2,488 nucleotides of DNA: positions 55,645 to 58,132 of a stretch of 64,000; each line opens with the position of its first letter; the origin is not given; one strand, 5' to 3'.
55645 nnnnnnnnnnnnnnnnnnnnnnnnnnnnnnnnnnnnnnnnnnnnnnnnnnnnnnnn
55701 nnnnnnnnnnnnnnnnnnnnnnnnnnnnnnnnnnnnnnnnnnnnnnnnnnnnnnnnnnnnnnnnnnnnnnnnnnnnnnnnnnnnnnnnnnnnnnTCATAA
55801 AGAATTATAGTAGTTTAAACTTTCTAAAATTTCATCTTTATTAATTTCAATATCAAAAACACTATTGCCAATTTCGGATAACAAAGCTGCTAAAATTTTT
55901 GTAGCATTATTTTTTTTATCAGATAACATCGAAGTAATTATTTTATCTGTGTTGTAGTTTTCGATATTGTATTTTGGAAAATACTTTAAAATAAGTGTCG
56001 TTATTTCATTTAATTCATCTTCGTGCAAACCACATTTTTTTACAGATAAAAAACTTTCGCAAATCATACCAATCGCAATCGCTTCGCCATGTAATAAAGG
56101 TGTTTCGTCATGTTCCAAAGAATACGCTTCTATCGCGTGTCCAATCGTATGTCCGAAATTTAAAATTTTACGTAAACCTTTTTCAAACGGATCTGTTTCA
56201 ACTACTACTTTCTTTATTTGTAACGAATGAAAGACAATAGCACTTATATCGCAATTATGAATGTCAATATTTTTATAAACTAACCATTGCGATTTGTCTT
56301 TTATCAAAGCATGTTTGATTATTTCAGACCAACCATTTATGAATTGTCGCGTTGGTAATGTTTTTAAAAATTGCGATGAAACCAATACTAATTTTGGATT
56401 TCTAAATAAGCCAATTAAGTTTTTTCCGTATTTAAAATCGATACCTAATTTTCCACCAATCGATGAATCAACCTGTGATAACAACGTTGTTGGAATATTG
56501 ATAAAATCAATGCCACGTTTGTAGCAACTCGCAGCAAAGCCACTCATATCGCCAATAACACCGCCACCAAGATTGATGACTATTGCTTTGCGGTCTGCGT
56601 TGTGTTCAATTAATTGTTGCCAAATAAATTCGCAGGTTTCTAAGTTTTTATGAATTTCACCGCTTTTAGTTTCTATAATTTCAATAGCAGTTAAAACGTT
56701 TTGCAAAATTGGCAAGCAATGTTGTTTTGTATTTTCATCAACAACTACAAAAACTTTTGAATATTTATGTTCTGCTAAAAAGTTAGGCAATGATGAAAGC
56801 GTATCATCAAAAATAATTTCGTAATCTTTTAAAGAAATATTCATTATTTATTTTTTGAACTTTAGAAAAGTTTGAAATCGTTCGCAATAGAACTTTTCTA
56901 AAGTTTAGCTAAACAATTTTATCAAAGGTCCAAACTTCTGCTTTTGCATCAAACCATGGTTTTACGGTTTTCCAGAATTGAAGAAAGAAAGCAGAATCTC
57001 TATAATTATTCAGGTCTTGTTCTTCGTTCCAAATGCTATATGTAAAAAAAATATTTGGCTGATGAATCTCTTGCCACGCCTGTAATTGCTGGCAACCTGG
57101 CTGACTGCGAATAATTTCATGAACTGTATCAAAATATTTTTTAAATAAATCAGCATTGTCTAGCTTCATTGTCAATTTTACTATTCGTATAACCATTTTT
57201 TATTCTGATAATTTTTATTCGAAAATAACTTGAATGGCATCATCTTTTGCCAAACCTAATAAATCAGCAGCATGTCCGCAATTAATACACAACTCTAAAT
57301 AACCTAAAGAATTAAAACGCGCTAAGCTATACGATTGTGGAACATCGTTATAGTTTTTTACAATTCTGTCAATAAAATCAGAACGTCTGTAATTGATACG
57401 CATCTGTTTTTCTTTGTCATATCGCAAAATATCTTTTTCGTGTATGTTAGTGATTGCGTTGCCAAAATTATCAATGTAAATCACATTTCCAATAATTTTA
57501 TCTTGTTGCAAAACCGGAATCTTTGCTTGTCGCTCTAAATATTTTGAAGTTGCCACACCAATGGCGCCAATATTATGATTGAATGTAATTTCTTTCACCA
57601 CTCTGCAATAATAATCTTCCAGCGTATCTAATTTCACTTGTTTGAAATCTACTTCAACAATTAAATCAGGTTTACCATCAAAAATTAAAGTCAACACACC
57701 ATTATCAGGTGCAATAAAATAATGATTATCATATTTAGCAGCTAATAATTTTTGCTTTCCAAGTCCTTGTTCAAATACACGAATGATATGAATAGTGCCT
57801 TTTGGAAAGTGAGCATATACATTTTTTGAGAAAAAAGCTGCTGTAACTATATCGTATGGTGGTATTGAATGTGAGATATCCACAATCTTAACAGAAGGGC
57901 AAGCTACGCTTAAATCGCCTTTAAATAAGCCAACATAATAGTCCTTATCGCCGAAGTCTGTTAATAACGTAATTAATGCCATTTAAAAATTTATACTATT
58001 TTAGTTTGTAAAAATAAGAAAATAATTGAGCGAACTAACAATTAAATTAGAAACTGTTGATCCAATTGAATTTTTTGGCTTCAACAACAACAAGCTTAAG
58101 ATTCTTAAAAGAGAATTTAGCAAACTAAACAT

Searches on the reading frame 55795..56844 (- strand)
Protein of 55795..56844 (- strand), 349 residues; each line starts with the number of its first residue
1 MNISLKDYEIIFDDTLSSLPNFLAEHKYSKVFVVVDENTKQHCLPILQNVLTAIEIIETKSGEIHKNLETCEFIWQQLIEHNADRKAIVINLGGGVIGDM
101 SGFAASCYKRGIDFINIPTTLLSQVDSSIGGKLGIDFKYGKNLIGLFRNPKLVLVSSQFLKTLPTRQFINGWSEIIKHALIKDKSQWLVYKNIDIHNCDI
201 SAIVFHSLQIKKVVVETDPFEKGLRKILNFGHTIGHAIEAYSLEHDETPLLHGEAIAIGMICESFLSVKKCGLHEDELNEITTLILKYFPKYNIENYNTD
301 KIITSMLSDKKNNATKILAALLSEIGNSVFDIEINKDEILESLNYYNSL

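Call 59: search_protein_families(library=pfam, proteins=[window:55795-56844:-], max_evalue=0.0001)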
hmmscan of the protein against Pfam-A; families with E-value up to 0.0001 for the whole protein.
window:55795-56844:- (349 aa): 3 families
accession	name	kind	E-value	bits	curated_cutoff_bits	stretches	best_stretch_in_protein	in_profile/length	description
PF01761.26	DHQ_synthase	-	2e-45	153.6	24.2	1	58-169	3-114/115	3-dehydroquinate synthase N-terminal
PF24621.2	DHQS_C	-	2.5e-34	118.8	27.6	1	171-312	1-144/144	3-dehydroquinate synthase C-terminal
PF13685.12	Fe-ADH_2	-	1.3e-09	38.7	28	1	13-121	4-108/149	Iron-containing alcohol dehydrogenase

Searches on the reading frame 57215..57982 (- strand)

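Call 59: search_protein_families(library=pfam, proteins=[window:57215-57982:-], max_evalue=0.0001)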
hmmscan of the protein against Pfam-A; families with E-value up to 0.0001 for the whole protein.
window:57215-57982:- (255 aa): 2 families
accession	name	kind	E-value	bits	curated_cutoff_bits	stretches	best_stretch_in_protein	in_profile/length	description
PF01887.21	SAM_HAT_N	-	3e-35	121.5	26.3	1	4-115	1-113/145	SAM hydroxide adenosyltransferase N-terminal domain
PF20257.3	SAM_HAT_C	-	1.3e-22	80.4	25.5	1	165-250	1-83/84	SAM hydroxide adenosyltransferase C-terminal domain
